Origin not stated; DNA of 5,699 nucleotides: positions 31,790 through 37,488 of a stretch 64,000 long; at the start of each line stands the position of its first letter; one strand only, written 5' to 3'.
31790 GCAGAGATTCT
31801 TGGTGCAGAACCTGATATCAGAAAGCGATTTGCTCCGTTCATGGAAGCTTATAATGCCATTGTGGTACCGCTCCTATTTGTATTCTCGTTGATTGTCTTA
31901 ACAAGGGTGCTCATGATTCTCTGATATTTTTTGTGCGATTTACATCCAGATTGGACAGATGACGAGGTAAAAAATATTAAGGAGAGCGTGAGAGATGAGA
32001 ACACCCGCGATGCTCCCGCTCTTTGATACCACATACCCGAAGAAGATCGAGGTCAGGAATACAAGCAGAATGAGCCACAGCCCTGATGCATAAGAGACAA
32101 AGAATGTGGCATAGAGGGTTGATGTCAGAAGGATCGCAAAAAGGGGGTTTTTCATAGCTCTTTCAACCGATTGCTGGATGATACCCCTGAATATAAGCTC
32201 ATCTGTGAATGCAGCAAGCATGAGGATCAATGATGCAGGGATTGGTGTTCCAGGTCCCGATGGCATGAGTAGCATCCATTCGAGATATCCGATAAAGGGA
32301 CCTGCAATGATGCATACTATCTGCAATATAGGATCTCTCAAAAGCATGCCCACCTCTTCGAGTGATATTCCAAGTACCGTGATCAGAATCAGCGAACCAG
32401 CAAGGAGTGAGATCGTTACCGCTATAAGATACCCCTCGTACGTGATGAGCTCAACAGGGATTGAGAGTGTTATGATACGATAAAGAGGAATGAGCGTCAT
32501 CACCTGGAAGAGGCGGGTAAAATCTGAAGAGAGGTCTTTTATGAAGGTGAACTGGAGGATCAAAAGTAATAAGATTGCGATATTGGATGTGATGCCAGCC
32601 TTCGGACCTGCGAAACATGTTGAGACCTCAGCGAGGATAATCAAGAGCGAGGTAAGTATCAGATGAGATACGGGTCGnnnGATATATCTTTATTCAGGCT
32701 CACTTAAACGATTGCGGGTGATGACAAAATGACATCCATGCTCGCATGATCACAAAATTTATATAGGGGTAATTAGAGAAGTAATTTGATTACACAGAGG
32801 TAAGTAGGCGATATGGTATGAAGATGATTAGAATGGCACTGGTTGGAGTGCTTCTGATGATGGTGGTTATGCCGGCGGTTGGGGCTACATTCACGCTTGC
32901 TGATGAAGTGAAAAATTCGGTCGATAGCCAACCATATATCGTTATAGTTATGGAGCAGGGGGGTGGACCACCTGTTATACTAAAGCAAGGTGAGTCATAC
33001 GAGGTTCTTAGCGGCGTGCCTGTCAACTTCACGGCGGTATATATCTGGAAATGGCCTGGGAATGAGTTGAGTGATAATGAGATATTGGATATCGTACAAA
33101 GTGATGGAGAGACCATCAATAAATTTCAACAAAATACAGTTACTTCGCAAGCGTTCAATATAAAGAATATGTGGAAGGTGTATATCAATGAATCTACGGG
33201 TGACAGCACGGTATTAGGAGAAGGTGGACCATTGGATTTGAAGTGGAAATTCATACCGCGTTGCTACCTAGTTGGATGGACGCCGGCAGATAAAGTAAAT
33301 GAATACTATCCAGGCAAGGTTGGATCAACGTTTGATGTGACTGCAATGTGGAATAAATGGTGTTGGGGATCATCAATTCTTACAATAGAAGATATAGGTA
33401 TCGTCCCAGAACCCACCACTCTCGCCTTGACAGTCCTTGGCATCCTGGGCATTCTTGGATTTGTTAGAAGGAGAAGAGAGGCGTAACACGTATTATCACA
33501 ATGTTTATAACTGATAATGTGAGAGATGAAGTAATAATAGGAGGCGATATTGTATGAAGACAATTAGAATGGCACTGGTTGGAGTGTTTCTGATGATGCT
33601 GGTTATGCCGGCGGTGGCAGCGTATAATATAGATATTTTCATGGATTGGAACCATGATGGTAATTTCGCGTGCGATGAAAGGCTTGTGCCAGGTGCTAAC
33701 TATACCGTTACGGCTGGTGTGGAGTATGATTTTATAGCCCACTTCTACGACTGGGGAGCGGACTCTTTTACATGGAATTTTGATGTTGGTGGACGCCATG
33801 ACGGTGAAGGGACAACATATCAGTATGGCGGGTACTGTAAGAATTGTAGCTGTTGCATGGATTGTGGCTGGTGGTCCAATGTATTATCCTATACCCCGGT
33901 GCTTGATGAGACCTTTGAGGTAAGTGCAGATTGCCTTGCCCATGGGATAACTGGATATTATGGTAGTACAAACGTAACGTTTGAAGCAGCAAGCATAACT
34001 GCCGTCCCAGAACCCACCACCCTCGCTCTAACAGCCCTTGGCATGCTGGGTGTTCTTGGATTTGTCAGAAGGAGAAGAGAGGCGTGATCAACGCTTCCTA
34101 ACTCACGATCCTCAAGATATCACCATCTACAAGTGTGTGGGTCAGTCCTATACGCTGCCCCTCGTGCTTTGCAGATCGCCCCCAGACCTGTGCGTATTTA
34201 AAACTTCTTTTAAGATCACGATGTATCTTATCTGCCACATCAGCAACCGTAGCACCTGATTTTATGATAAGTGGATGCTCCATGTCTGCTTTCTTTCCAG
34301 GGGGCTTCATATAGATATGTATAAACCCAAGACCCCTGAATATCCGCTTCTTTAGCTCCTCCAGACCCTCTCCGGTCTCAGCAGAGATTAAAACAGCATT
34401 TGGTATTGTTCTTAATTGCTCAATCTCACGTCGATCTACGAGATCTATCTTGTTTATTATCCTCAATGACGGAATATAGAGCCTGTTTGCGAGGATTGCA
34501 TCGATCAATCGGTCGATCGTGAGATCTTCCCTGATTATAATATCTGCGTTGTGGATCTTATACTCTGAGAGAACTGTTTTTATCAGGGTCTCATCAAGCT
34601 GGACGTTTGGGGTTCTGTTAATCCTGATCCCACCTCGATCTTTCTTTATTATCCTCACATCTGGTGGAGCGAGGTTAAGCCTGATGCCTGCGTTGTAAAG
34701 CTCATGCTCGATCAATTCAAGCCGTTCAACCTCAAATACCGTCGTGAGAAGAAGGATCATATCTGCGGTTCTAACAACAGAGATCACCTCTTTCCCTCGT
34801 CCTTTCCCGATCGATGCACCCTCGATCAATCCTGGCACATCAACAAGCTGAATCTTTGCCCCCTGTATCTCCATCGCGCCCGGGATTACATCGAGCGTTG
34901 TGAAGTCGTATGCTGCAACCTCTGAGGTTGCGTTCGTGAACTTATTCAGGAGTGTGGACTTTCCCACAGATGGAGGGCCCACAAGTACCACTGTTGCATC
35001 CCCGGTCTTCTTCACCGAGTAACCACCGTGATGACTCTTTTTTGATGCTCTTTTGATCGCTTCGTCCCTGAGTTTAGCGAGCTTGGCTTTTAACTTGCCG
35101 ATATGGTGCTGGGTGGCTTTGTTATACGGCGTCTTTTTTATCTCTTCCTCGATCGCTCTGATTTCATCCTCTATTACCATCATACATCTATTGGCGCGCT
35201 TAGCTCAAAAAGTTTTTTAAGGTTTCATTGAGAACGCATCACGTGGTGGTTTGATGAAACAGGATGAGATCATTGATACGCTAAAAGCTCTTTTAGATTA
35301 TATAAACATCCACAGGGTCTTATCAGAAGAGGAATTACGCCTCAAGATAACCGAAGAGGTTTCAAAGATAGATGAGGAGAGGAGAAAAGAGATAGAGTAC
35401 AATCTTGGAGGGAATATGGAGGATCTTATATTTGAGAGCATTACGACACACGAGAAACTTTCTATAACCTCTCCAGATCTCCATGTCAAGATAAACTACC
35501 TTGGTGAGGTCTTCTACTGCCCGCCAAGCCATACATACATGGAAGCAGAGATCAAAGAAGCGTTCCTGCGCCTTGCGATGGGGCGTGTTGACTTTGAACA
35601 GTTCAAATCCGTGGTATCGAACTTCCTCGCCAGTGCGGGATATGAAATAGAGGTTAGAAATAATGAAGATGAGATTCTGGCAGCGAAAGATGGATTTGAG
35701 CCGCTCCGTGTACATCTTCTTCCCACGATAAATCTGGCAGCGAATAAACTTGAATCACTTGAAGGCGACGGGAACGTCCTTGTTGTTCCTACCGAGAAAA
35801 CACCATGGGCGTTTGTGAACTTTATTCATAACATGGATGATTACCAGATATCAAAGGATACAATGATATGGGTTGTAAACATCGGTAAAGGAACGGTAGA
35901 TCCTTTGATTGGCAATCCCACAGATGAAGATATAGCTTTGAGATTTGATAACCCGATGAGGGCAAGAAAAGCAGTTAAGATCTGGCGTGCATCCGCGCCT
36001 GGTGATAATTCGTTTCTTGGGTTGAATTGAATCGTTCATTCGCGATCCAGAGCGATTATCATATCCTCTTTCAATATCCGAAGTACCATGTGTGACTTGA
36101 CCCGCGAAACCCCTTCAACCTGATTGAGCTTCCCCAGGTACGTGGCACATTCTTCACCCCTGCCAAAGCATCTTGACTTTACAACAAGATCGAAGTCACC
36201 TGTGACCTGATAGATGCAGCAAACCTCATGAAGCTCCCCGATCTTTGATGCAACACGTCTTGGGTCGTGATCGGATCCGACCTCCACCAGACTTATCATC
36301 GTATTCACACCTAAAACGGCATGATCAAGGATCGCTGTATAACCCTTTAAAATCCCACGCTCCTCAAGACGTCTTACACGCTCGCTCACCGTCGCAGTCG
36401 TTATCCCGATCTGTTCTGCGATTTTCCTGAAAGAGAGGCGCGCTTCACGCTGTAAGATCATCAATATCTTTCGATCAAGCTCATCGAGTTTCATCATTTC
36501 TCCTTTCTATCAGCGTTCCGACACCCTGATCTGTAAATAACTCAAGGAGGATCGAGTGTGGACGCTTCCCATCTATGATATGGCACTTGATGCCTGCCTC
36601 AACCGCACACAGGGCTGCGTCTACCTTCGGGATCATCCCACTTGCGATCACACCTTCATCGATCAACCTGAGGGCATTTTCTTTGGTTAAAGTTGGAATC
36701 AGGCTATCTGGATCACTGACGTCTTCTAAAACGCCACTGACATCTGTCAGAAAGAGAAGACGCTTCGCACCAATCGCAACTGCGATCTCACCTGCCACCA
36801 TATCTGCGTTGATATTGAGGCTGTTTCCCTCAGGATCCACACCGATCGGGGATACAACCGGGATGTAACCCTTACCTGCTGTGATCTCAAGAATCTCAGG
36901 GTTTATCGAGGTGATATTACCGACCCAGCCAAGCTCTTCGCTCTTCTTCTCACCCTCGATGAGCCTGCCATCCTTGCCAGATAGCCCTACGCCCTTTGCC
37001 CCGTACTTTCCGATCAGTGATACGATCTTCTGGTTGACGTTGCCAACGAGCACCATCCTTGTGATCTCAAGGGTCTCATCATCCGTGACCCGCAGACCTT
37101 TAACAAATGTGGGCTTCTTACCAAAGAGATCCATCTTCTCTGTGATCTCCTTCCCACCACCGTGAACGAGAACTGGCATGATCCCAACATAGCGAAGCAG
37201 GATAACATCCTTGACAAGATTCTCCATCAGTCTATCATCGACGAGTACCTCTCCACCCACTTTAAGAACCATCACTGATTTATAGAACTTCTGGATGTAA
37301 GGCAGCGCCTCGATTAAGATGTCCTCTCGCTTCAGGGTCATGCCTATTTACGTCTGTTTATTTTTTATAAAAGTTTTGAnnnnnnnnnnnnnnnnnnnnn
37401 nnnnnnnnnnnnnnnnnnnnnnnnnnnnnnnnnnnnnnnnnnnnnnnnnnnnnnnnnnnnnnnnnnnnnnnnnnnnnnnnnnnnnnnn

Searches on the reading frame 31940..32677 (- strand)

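Call 31: search_protein_families(library=pfam, proteins=[window:31940-32677:-], max_evalue=0.0001)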
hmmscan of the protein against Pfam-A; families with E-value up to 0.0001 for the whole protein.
window:31940-32677:- (245 aa): 1 family
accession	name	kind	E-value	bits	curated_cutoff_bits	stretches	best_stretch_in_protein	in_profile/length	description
PF02517.21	Rce1-like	-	4.4e-15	56.2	22.4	1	149-236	9-93/93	Type II CAAX prenyl endopeptidase Rce1-like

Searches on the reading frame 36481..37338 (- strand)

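Call 32: search_protein_families(library=pfam, proteins=[window:36481-37338:-], max_evalue=0.0001)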
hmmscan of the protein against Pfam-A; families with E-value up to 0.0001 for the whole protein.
window:36481-37338:- (285 aa): 1 family
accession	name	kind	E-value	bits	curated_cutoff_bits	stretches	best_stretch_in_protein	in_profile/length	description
PF00696.33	AA_kinase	-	1.1e-47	163.2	24.9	1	22-256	2-234/234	Amino acid kinase family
